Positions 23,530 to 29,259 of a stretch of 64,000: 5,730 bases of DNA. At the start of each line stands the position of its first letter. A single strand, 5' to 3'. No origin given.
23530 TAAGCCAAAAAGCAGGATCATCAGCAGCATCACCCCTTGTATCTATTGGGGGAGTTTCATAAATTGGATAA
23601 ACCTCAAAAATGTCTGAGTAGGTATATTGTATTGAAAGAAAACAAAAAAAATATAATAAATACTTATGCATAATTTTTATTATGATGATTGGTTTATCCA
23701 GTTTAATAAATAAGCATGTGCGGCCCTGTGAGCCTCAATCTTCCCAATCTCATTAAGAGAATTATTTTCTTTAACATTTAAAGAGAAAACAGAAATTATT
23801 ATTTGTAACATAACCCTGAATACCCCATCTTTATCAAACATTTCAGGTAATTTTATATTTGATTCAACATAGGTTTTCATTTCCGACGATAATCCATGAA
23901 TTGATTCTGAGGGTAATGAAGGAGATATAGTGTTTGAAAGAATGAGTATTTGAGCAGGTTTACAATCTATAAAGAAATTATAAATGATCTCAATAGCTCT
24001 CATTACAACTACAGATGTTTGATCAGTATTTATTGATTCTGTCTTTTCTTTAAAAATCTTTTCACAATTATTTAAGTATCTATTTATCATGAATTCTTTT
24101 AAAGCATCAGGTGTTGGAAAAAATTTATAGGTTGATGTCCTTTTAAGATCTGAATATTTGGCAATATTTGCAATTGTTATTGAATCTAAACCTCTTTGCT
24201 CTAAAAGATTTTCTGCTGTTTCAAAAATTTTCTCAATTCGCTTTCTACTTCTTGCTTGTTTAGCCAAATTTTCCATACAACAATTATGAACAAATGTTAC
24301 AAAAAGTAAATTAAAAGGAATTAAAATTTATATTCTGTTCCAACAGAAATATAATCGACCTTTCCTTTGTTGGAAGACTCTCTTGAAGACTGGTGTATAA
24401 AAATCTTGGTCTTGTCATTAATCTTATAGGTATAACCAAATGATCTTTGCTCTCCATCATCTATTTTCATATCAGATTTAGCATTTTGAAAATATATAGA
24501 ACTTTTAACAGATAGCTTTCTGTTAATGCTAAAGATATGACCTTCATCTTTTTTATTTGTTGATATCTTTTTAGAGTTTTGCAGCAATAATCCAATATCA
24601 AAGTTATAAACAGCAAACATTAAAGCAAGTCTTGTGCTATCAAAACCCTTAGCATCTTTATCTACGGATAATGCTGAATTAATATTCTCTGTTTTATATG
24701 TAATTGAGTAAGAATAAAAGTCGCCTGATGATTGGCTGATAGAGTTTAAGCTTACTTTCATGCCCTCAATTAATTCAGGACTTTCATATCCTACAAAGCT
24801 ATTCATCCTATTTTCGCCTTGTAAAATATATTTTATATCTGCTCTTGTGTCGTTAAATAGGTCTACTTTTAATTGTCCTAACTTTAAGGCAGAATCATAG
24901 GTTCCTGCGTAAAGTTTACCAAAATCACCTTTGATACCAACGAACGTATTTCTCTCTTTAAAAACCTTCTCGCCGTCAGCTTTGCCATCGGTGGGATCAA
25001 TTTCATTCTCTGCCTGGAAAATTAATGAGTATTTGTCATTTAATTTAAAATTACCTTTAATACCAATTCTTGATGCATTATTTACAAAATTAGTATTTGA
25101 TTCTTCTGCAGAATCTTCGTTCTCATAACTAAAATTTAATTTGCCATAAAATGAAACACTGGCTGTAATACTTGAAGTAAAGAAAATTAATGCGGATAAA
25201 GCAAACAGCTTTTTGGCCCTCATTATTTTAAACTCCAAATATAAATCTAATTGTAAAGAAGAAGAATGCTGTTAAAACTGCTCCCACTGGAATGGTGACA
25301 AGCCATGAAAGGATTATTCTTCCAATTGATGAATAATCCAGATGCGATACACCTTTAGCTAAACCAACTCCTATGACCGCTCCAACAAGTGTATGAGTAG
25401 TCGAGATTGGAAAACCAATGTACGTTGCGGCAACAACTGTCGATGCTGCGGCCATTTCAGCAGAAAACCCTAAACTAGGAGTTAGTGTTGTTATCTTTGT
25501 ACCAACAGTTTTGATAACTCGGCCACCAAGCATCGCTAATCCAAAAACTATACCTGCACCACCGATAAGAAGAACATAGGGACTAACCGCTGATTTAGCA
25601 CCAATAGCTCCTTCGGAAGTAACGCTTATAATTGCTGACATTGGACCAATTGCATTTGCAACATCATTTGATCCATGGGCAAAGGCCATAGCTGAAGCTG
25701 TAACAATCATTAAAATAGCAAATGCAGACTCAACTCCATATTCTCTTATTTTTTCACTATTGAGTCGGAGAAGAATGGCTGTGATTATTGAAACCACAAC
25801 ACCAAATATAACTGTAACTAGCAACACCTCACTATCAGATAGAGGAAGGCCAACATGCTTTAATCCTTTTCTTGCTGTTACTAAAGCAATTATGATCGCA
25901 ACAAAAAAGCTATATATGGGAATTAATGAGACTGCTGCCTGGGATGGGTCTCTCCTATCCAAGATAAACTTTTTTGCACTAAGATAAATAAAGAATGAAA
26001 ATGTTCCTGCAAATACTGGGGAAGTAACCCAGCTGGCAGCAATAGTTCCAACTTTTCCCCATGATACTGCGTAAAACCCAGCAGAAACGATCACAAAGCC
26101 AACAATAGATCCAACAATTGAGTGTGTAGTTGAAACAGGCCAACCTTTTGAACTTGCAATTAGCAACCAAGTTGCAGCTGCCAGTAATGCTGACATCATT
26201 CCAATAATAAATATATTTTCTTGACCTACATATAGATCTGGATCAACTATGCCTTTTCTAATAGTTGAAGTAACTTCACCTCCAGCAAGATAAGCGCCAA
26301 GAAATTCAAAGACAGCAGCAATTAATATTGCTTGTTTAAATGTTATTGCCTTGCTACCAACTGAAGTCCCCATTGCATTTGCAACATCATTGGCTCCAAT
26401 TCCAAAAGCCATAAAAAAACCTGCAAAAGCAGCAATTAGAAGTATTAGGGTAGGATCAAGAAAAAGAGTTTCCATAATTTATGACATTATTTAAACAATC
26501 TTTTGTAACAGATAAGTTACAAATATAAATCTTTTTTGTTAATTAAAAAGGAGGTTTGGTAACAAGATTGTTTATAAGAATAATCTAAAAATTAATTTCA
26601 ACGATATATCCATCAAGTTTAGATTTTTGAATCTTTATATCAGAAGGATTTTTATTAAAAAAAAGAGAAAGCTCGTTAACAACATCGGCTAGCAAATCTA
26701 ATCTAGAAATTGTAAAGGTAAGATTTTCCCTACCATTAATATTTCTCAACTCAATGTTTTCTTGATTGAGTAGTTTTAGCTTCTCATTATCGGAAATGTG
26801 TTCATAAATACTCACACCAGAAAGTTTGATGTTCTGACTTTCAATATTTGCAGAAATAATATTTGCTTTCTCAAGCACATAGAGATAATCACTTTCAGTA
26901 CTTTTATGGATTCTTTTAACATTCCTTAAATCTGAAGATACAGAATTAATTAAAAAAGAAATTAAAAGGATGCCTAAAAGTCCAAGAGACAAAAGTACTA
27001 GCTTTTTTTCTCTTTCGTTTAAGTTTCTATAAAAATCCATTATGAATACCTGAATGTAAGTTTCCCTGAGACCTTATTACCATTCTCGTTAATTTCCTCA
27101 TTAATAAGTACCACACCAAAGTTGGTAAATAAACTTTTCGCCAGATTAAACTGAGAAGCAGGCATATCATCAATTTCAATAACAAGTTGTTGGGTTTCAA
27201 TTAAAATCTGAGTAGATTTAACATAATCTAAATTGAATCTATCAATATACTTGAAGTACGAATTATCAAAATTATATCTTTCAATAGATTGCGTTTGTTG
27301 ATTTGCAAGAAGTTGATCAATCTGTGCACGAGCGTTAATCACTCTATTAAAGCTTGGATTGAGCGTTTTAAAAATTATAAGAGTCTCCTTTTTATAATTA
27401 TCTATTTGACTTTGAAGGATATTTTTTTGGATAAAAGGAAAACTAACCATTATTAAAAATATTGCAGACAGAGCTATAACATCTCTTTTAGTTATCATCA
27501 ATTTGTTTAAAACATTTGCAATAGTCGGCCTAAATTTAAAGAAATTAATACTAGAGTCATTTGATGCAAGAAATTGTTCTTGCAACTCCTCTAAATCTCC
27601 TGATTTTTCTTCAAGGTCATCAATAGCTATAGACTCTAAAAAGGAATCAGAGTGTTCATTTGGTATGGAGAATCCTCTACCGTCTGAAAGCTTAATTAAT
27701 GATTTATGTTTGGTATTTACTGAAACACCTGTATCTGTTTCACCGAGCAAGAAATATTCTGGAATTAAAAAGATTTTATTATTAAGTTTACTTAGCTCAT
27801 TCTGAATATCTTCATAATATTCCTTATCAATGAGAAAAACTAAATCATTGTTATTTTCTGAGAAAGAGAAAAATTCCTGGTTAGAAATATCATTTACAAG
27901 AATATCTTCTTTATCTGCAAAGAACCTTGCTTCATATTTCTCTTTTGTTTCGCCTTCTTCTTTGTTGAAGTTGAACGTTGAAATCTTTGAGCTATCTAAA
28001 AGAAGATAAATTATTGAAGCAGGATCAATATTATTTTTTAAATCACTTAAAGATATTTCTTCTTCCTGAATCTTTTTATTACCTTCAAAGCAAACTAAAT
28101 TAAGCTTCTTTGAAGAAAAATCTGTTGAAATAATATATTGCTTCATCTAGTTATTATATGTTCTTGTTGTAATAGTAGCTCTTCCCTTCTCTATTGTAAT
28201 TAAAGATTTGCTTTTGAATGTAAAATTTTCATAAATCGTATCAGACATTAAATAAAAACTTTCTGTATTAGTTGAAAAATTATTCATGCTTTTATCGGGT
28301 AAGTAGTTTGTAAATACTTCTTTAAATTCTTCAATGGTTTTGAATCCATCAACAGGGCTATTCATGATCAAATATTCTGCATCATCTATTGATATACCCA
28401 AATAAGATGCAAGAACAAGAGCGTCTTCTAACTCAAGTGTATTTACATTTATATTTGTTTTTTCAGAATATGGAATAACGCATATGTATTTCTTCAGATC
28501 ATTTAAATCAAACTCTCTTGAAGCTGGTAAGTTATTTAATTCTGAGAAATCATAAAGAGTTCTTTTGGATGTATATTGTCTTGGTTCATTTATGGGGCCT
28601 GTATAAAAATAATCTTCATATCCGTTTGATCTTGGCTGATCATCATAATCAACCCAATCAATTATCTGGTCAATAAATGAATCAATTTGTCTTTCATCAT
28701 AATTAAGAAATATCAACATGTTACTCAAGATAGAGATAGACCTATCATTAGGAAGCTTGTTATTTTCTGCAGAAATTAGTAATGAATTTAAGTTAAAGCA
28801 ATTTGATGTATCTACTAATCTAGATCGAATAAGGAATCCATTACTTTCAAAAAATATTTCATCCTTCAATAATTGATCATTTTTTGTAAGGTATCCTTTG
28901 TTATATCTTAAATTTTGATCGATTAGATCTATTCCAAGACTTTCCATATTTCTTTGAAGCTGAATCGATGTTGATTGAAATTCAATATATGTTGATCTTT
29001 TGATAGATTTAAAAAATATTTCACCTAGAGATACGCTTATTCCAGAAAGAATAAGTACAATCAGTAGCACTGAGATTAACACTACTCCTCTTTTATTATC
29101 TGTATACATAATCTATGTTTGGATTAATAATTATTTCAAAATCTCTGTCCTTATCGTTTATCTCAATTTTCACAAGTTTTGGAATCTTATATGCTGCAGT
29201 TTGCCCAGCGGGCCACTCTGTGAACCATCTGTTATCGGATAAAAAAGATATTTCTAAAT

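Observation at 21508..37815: A complete minimal T2SS embedded between phoBR and phosphate-scavenging genes in one 16-kb co-directional array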

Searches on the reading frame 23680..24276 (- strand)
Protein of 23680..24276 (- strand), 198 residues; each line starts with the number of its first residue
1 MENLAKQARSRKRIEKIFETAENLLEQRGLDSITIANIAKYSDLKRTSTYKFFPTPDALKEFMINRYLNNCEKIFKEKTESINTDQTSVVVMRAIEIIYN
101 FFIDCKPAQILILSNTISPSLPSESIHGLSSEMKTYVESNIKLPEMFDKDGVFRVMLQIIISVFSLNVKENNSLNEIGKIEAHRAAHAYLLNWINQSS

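Call 4: search_protein_families(library=pfam, proteins=[window:23680-24276:-], max_evalue=0.01)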
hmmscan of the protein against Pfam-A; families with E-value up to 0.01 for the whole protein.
window:23680-24276:- (198 aa): 1 family
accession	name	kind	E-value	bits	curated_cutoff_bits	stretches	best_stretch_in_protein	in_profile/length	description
PF00440.29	TetR_N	-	5.2e-05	23.4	24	1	17-59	1-43/47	Bacterial regulatory proteins, tetR family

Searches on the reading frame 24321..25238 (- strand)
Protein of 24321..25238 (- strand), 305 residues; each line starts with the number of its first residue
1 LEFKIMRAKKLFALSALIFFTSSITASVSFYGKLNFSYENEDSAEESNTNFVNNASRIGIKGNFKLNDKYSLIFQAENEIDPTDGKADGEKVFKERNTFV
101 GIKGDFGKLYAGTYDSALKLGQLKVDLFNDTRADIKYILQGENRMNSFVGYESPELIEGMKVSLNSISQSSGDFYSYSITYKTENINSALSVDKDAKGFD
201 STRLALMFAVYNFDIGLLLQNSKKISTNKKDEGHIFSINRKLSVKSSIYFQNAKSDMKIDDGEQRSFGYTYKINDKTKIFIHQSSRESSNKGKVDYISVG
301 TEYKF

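Call 4: search_protein_families(library=pfam, proteins=[window:24321-25238:-], max_evalue=0.01)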
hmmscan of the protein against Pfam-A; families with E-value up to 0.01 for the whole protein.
window:24321-25238:- (305 aa): 1 family
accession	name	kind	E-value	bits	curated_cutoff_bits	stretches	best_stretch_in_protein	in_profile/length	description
PF13609.12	Porin_4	-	4.3e-18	66.6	27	1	13-304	1-291/310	Gram-negative porin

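Call 34: search_protein_families(library=ncbifam, proteins=[window:24321-25238:-], max_evalue=0.01)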
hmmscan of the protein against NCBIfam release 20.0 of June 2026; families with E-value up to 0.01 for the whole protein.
window:24321-25238:- (305 aa): 1 family
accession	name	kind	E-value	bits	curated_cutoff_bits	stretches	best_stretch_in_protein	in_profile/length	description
NF040479.1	porin_porB_Neis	equivalog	2.5e-11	43.5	480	1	22-156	15-155/344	trimeric porin PorB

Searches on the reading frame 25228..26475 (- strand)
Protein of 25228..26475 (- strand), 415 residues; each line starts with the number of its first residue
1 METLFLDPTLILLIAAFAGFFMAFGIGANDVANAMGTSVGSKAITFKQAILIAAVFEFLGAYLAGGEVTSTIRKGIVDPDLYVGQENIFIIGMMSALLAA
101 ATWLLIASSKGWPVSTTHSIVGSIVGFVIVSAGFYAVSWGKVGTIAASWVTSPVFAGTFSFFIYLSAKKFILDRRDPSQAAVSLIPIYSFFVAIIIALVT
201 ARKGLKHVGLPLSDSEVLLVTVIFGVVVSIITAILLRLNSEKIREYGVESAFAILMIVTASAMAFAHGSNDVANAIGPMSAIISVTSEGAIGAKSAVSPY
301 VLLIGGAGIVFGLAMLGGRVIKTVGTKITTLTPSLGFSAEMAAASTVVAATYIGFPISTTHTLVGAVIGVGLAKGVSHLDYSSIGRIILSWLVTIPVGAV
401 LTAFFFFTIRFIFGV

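Call 4: search_protein_families(library=pfam, proteins=[window:25228-26475:-], max_evalue=0.01)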
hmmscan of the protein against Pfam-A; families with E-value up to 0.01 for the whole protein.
window:25228-26475:- (415 aa): 1 family
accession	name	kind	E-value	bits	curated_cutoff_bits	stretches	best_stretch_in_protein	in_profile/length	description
PF01384.25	PHO4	-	3.1e-110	368.9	33.7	1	26-401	1-349/350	Phosphate transporter family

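Call 34: search_protein_families(library=ncbifam, proteins=[window:25228-26475:-], max_evalue=0.01)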
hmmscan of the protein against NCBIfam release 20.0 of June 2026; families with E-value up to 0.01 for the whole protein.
window:25228-26475:- (415 aa): 2 families
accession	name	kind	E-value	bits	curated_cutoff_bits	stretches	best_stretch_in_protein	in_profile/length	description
NF053884.1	SulfPermCysPBac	equivalog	4.6e-31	107.9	400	2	13-173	3-155/354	sulfate permease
NF033774.1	phos_trans_PitA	exception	6.3e-20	71.2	800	2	315-408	398-494/498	inorganic phosphate transporter PitA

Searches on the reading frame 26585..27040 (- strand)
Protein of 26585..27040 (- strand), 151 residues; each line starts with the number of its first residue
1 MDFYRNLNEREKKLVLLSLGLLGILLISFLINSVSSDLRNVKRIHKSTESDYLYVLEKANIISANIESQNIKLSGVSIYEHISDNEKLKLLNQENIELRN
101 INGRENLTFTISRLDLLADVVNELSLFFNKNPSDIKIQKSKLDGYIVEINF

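Call 4: search_protein_families(library=pfam, proteins=[window:26585-27040:-], max_evalue=0.01)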
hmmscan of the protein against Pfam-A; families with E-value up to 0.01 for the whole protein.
window:26585-27040:- (151 aa): 1 family
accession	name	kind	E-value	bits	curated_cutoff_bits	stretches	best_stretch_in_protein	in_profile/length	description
PF04612.17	T2SSM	-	0.0019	18.9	27.8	1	3-113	7-115/160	Type II secretion system (T2SS), protein M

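Call 34: search_protein_families(library=ncbifam, proteins=[window:26585-27040:-], max_evalue=0.01)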
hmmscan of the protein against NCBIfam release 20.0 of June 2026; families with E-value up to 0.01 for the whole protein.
window:26585-27040:- (151 aa): 0 families

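Call 47: search_solved_structures(query=A2, max_evalue=1)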
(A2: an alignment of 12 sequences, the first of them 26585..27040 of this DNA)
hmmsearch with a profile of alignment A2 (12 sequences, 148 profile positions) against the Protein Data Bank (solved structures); distinct sequences matched with E-value up to 1: 4.
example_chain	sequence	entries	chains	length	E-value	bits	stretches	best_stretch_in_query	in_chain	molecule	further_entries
6uxv_I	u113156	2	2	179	0.028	17.3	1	38-92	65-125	Transcription regulatory protein SNF6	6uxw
7c4j_C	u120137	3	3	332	0.062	16.2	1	38-92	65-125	Transcription regulatory protein SNF6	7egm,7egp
4pav_A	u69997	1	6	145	0.38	13.6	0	104-146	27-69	Glyoxalase family protein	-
3nea_A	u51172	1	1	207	0.69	12.8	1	75-139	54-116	Peptidyl-tRNA hydrolase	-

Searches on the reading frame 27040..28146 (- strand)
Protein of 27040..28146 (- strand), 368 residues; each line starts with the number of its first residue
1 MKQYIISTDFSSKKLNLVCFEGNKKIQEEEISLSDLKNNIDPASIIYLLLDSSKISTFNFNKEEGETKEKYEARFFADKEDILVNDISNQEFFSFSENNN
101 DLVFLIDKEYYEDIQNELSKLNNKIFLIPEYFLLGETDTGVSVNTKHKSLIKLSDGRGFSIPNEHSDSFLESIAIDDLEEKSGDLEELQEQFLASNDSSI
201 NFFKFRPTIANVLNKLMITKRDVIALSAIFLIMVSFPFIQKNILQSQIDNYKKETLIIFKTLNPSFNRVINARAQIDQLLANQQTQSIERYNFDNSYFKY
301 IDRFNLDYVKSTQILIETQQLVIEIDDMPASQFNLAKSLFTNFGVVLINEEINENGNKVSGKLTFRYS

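Call 4: search_protein_families(library=pfam, proteins=[window:27040-28146:-], max_evalue=0.01)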
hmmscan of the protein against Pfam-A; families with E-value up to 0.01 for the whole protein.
window:27040-28146:- (368 aa): 1 family
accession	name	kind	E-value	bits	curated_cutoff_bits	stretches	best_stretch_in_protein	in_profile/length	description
PF12693.12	GspL_C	-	4.7e-06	27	29.6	1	220-287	8-75/158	GspL periplasmic domain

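Call 34: search_protein_families(library=ncbifam, proteins=[window:27040-28146:-], max_evalue=0.01)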
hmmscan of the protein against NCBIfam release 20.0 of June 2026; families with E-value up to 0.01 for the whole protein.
window:27040-28146:- (368 aa): 1 family
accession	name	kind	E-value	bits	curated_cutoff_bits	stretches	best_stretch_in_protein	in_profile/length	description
TIGR01709.2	typeII_sec_gspL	equivalog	0.00017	20.8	65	1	102-286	110-311/392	type II secretion system protein GspL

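Call 49: search_solved_structures(query=A4, max_evalue=1)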
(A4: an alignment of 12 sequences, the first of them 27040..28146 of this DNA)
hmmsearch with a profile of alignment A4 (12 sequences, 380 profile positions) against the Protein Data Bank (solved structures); distinct sequences matched with E-value up to 1: 0.

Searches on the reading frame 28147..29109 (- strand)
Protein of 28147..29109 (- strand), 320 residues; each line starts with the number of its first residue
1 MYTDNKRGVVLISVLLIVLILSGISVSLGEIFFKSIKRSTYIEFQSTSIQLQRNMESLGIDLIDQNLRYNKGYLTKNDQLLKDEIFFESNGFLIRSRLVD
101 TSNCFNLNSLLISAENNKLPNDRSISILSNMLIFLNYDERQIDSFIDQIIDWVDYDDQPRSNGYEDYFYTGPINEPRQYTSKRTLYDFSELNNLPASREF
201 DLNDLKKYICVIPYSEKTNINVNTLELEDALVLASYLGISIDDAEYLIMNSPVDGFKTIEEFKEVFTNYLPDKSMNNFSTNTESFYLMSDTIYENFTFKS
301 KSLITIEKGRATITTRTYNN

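Call 4: search_protein_families(library=pfam, proteins=[window:28147-29109:-], max_evalue=0.01)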
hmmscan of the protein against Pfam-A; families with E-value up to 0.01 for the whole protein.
window:28147-29109:- (320 aa): 2 families
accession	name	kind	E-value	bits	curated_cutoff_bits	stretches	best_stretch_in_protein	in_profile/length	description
PF21687.3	T2SSK_1st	-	4.8e-16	59.8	26.2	1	103-213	1-106/107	Type II secretion system (T2SS), protein K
PF03934.19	T2SSK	-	1.2e-05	26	24.2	1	220-264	1-43/63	Type II secretion system (T2SS), protein K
